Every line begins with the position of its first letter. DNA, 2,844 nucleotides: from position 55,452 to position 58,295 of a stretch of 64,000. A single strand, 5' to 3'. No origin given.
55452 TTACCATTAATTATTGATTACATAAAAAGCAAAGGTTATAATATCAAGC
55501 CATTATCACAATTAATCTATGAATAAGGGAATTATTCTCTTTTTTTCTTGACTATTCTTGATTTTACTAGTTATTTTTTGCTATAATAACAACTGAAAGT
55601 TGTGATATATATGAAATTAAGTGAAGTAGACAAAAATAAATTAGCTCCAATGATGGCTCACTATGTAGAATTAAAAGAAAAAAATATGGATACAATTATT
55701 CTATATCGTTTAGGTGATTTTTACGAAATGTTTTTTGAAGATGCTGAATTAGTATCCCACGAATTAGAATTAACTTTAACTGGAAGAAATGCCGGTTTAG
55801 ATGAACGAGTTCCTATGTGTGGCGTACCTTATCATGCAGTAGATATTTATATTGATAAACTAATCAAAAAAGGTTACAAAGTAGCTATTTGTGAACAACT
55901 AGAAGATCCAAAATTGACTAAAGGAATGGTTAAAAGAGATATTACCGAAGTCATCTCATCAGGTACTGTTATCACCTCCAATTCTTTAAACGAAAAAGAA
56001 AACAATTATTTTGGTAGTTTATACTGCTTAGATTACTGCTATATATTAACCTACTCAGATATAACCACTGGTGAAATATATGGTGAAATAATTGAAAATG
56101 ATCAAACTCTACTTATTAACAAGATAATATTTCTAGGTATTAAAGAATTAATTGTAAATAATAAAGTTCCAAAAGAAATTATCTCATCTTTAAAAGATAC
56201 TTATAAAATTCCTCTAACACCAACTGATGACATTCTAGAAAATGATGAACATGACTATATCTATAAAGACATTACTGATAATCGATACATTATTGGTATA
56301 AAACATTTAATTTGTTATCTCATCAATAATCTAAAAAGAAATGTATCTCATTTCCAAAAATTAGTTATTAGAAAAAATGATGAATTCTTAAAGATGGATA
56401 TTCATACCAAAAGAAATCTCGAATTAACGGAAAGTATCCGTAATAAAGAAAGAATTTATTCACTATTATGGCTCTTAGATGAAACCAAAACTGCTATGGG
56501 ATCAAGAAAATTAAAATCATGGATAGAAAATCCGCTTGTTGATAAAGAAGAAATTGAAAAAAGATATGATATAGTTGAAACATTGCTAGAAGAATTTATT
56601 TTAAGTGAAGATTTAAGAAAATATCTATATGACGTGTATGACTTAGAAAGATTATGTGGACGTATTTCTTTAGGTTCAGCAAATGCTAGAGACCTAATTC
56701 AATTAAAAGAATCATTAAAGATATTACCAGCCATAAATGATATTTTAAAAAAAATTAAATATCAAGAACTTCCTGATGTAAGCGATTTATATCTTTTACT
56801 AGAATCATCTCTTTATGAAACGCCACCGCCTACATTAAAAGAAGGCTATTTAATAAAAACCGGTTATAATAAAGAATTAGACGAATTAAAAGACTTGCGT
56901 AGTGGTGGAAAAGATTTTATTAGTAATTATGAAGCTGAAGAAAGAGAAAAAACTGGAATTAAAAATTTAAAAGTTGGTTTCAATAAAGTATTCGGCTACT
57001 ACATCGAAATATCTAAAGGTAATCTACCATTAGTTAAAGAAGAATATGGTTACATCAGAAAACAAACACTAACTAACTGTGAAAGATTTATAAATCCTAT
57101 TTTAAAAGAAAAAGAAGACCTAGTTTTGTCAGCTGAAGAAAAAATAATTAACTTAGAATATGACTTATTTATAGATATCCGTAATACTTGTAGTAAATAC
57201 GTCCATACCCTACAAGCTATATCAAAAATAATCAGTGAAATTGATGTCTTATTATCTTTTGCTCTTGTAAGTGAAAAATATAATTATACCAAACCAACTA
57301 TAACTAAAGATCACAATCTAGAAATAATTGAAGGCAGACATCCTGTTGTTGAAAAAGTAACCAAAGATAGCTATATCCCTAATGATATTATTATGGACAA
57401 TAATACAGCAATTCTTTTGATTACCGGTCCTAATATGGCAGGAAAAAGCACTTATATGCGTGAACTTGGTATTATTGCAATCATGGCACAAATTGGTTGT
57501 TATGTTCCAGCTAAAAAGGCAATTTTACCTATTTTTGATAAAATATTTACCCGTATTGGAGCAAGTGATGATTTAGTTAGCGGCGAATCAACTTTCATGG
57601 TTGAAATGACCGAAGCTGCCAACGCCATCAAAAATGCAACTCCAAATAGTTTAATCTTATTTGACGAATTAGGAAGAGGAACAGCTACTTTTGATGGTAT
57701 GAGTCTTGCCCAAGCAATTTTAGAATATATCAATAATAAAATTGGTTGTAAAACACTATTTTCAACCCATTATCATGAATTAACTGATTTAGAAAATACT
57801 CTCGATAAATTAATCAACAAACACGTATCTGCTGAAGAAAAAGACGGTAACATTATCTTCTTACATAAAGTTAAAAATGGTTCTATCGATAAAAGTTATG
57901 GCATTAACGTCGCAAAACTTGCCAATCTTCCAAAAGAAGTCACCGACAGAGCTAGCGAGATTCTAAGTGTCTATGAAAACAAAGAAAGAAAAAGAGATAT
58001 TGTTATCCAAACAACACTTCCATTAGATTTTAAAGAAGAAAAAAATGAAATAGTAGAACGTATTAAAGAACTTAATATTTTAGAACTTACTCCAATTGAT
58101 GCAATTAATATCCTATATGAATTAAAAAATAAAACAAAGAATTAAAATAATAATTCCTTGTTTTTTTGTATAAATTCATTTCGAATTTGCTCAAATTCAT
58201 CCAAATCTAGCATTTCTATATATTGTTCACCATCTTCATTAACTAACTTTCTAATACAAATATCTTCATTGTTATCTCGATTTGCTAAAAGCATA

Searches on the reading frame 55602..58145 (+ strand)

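Call 8: search_protein_families(library=pfam, proteins=[window:55602-58145:+], max_evalue=0.001)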
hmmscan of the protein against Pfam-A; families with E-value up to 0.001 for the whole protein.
window:55602-58145:+ (847 aa): 4 families
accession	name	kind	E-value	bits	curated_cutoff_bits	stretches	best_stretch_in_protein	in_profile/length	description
PF00488.27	MutS_V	-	2e-82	276.2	30.2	1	606-789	2-185/188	MutS domain V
PF05192.23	MutS_III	-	4.4e-53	180.9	34.1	1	268-554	1-194/194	MutS domain III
PF01624.25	MutS_I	-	5.7e-43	146.2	20.6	1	16-126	2-112/113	MutS domain I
PF05190.23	MutS_IV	-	1.1e-27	96.5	22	1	421-514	1-92/92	MutS family domain IV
